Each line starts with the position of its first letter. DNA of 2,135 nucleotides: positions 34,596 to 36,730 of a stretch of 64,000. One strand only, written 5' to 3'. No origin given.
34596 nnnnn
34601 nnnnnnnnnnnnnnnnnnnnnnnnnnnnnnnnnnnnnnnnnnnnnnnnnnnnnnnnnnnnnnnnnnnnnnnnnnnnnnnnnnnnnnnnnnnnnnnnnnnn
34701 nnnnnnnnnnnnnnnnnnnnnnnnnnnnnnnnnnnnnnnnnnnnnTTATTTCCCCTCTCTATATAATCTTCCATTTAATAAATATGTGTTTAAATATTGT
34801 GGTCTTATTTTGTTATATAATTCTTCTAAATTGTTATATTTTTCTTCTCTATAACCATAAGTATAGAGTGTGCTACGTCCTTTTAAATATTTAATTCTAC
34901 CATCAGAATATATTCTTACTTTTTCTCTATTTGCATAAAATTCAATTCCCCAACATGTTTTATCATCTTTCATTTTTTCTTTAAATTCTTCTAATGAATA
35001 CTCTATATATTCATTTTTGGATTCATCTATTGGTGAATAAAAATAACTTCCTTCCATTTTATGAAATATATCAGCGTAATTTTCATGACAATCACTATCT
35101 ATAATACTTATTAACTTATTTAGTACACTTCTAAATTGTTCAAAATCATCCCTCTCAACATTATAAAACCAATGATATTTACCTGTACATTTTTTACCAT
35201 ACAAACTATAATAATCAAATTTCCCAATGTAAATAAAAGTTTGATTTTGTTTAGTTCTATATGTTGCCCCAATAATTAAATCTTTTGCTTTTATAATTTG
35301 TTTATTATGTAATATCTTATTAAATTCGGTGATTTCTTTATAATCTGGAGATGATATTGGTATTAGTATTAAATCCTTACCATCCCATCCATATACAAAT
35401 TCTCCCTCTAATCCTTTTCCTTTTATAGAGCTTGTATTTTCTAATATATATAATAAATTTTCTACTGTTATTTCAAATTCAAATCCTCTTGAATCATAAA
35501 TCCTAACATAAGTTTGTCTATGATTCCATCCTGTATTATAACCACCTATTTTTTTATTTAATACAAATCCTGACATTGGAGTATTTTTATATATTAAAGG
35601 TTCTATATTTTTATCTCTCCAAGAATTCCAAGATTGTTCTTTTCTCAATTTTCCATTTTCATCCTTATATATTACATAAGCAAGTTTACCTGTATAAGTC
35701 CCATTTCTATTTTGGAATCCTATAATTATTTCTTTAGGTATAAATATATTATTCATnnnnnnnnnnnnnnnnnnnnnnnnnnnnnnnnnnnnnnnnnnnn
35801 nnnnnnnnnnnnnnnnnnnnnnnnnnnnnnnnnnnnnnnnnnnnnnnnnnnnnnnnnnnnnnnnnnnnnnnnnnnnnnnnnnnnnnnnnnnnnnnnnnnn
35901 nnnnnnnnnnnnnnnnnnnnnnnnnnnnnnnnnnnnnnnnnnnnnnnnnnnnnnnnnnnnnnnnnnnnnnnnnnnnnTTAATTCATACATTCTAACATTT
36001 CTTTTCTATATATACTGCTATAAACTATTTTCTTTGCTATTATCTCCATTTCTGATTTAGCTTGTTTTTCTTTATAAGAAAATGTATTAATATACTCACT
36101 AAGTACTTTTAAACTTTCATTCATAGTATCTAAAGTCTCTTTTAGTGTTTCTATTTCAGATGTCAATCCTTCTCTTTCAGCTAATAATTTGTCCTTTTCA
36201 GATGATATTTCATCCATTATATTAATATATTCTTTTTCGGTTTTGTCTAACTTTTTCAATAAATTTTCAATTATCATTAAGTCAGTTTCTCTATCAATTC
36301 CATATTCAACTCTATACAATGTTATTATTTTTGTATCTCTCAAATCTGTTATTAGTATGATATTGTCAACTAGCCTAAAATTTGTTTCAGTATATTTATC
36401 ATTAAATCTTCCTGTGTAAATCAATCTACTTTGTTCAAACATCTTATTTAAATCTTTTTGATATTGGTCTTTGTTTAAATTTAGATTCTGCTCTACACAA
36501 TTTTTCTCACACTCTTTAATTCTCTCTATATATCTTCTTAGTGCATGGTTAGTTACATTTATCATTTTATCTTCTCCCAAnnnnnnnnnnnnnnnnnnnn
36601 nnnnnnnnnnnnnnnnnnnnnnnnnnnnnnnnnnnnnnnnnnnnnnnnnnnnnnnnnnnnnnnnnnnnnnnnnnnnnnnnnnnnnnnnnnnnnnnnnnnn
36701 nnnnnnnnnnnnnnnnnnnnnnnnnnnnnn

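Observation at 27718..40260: RNA repair toolkit: RtcB, PTH2, KxDGxR ligase and Tpt1/KptA (plus a Pnkp-type phosphoesterase at 2321..2986)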

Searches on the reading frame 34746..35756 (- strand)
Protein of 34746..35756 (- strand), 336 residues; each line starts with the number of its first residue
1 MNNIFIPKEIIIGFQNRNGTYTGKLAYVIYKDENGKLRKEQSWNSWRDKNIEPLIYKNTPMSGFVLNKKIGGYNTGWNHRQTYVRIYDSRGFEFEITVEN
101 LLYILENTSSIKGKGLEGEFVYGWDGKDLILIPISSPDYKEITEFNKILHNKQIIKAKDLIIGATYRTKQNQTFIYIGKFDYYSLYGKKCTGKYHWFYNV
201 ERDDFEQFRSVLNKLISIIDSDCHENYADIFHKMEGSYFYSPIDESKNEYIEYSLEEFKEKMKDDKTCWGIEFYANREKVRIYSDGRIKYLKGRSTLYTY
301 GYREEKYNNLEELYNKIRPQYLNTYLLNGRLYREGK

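Call 27: search_protein_families(library=pfam, proteins=[window:34746-35756:-], max_evalue=0.1)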
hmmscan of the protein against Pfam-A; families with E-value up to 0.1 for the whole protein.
window:34746-35756:- (336 aa): 0 families

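Call 69: search_protein_families(library=padloc, proteins=[window:34746-35756:-], max_evalue=0.001)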
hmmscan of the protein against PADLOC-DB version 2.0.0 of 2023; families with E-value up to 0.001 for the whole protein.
window:34746-35756:- (336 aa): 0 families

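Call 70: search_protein_families(library=phrogs, proteins=[window:34746-35756:-], max_evalue=0.00001)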
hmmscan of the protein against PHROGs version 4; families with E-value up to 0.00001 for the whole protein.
window:34746-35756:- (336 aa): 4 families
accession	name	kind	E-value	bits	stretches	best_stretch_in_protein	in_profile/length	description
phrog_2475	-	unknown function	1.7e-121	407.2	1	1-284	1-300/383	-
phrog_6266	-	unknown function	4.8e-17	63.3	1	37-179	44-184/328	-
phrog_14061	-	unknown function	3.9e-12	47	1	41-182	40-170/402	-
phrog_30990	-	unknown function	5e-11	43.5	1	47-137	63-152/282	-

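Call 71: find_homologous_proteins(query=window:34746-35756:-, max_evalue=0.00001)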
Query window:34746-35756:- (336 aa): 3114 proteins with E <= 0.00001 among 4411 candidates; the best 120 are listed.
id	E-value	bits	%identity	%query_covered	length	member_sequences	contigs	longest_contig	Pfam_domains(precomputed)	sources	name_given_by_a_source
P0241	1.1e-224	763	99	100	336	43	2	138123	-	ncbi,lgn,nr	ncbi:TPA: hypothetical protein KNP26_002927 [Clostridioides difficile]|nr:hypothetical protein [Clos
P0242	1.9e-198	677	88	100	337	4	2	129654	-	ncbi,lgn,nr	ncbi:TPA: hypothetical protein KOY69_002012 [Clostridioides difficile]|nr:hypothetical protein [Clos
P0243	9.9e-137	474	63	100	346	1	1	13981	-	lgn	-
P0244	1.1e-125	438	60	100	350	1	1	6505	-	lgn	-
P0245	4.2e-120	419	58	100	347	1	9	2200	-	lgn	-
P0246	1.6e-119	417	59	100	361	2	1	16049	-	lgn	-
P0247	7.0e-118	412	58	99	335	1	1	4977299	-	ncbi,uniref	ncbi:hypothetical protein V1503_19515 [Bacillus sp. SCS-151]|uniref:hypothetical protein n=1 Tax=Nan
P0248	8.6e-116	405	57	99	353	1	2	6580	-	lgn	-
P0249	1.8e-115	404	60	99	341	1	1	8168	-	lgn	-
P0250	5.3e-115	403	59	99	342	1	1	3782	-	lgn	-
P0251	1.2e-113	398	57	100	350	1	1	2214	-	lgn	-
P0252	1.5e-113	398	54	100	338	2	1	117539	-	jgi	jgi:hypothetical protein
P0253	1.8e-113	398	55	99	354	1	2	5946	-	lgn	-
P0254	5.2e-112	393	58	99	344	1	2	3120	-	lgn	-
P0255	8.4e-112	392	55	99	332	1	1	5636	-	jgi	jgi:hypothetical protein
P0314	9.6e-106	372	53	100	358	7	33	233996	-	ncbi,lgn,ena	-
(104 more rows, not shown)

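Call 74: find_encoding_contigs(protein=P0247, flank=7000, max_places=1)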
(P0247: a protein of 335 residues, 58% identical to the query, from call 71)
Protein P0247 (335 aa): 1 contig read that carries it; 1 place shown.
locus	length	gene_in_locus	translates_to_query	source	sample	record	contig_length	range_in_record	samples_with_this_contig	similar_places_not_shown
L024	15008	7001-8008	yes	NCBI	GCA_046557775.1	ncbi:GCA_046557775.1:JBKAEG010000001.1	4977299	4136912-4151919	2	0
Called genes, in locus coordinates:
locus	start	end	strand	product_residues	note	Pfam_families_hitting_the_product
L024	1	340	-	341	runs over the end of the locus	-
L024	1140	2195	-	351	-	-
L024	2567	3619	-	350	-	-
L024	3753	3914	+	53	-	-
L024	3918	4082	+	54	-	-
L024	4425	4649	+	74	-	PF00149:Metallophos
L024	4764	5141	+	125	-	-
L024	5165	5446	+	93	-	-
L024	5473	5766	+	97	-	-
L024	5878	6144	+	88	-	-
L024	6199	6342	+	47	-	-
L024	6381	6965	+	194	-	-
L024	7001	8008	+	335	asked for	-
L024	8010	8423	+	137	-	-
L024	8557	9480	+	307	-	PF00145:DNA_methylase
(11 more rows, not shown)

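Call 75: find_encoding_contigs(protein=P0314, flank=7000, max_places=2)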
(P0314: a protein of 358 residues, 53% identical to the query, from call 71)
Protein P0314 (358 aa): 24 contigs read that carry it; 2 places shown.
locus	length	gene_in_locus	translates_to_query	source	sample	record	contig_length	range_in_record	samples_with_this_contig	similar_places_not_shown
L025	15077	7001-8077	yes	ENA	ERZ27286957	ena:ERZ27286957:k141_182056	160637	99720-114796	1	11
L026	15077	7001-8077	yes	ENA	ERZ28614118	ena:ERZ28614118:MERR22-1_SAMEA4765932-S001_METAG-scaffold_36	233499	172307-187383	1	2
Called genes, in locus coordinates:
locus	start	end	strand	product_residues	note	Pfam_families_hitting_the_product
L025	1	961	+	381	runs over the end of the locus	PF01385:OrfB_IS605, PF07282:Cas12f1-like_TNB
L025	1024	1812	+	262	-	PF10021:PARG_cat_microb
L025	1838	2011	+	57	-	-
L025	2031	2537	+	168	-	PF09643:YopX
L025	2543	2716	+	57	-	-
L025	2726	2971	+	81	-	-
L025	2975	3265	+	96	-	-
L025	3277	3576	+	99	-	-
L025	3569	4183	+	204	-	PF00149:Metallophos (faint)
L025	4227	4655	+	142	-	-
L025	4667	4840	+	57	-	-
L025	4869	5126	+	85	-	-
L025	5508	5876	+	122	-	-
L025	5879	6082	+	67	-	-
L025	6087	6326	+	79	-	-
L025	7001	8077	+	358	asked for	-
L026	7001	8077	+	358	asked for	-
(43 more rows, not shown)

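Call 78: predict_structure(alignment_id=A2)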
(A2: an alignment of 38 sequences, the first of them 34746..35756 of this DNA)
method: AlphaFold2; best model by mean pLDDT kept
length: 336 residues; sequences in the alignment: 38
mean_pLDDT: 87.6   pTM: 0.70
mean pLDDT of the five models: 87.6, 86.7, 86.5, 85.9, 85.1
residues with pLDDT >= 90: 189; 70-90: 112; 50-70: 28; < 50: 7
segments of 3 or more residues with pLDDT < 50: 294-299
pLDDT, mean of each block of 10 residues (from residue 1): 84 90 91 88 91 94 83 61 87 91 82 77 90 89 85 84 93 96 93 97 95 89 96 96 95 94 79 89 87 53 81 93 95 90
secondary structure, 60 per line:
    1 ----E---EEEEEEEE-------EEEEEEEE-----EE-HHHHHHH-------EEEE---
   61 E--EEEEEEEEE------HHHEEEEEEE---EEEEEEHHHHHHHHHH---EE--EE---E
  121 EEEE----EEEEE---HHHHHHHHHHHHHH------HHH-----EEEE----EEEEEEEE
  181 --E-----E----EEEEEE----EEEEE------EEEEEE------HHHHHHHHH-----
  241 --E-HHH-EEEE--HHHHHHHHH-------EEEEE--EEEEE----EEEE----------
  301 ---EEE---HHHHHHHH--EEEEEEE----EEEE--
elements in order: E9-16 E24-31 H40-46 E54-57 E64-72 E82-88 E92-97 H98-107 E120-124 E129-133 H137-150 E165-168 E173-180 E194-199 E204-208 E215-220 H227-235 E249-252 H255-263 E271-275 E278-282 E287-290 E304-306 H310-317 E320-326 E331-334

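Call 80: fold_search(model_id=the predicted structure, library=pdb)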
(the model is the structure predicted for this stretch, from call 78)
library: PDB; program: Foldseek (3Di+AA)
matches with E <= 10: 522; with E <= 0.001: 0
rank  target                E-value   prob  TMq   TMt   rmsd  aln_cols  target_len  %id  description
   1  5ke2                  7.5e-02  0.28  0.15  0.23  16.7       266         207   12  Crystal structure of SETDB1 Tudor domain in complex with inhibitor XST06472A (released 2016-07-13)
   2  5ke3                  1.2e-01  0.20  0.15  0.22  16.7       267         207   12  Crystal structure of SETDB1 Tudor domain in complex with fragment MRT0181a (released 2016-08-03)
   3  5y2z_H                1.3e-01  0.04  0.08  0.08  22.3       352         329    8  Crystal structure of human LGI1 EPTP-ADAM22 complex (released 2018-05-02)
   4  9a6x_B                1.4e-01  0.44  0.12  0.21  16.1       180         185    8  Integrative model of PTAS-EFP by crosslinking MS and deep learning (released 2024-09-18)
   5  5kch                  1.6e-01  0.12  0.13  0.19  17.4       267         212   12  SETDB1 in complex with an early stage, low affinity fragment candidate modelled at reduced occupancy into weak electron  (released 2016-07-27)
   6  3gc3_B                1.6e-01  0.06  0.10  0.10  22.0       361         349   11  Crystal Structure of Arrestin2S and Clathrin (released 2009-08-25)
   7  6au2                  1.8e-01  0.20  0.14  0.21  15.9       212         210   13  Crystal structure of SETDB1 Tudor domain with aryl triazole fragments (released 2017-10-11)
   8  8hme_D                1.9e-01  0.04  0.08  0.04  20.5       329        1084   12  head module state 1 of Tetrahymena IFT-A (released 2023-06-14)
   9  9d5n_CH               2.0e-01  0.03  0.08  0.06  24.0       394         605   10  48-nm doublet microtubule from Trichomonas vaginalis strain G3 (released 2025-05-14)
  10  2bbk_H                2.1e-01  0.08  0.09  0.09  22.9       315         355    8  CRYSTAL STRUCTURE OF THE QUINOPROTEIN METHYLAMINE DEHYDROGENASE FROM PARACOCCUS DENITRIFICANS AT 1.75 ANGSTROMS (released 1994-01-31)
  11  7tb6                  2.2e-01  0.15  0.12  0.14  15.5       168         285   10  Structure of S. maltophilia CapW (released 2022-01-19)
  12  9s6c_C                2.3e-01  0.03  0.09  0.09  21.9       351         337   11  B12 Binding protein - BtuK1 (released 2025-09-17)
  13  7c9n_A                2.5e-01  0.14  0.15  0.22  17.2       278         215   12  Crystal structure of SETDB1 tudor domain in complexed with Compound 1. (released 2021-04-07)
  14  4v0m_H                2.5e-01  0.03  0.11  0.11  24.1       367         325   12  Crystal structure of BBS1N in complex with ARL6DN (released 2014-11-19)
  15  5kh6                  2.6e-01  0.10  0.13  0.20  17.4       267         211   12  SETDB1 in complex with a fragment candidate (released 2016-09-21)
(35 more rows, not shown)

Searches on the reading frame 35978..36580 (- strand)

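Call 27: search_protein_families(library=pfam, proteins=[window:35978-36580:-], max_evalue=0.1)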
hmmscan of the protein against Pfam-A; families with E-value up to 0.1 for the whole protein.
window:35978-36580:- (200 aa): 9 families
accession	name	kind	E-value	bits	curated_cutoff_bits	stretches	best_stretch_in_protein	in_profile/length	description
PF11932.13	DUF3450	-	0.0098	15.7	32.6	1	106-178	16-88/241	Protein of unknown function (DUF3450)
PF06103.16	DUF948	-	0.013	16.1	37.2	1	104-167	24-87/89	Bacterial protein of unknown function (DUF948)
PF04275.20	P-mevalo_kinase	-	0.013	15.8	33.8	1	36-93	55-112/114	Phosphomevalonate kinase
PF25472.1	DUF7902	-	0.018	15.7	26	0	140-171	23-54/85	Domain of unknown function (DUF7902)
PF17675.6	APG6_N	-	0.02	15.8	45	1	100-177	47-124/132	Apg6 coiled-coil region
PF18641.6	LidA_Long_CC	-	0.02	15.2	26.5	1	103-160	6-70/177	LidA long coiled-coil domain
PF25762.1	HAUS1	-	0.021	15.1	40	1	104-185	91-172/236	HAUS augmin-like complex subunit 1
PF07889.17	DUF1664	-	0.036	14.6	34.6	1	122-183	47-108/124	Protein of unknown function (DUF1664)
PF23404.1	FAZ1_C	-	0.051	14.1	27.6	0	127-150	2-25/35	FAZ1, C-terminal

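Call 70: search_protein_families(library=phrogs, proteins=[window:35978-36580:-], max_evalue=0.00001)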
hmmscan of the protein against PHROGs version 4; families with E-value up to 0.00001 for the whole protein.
window:35978-36580:- (200 aa): 2 families
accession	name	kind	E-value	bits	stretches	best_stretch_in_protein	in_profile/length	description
phrog_17222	-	unknown function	6.9e-108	359.7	1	6-200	1-195/195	-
phrog_23942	-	unknown function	8.3e-14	52.8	1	6-189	8-191/201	-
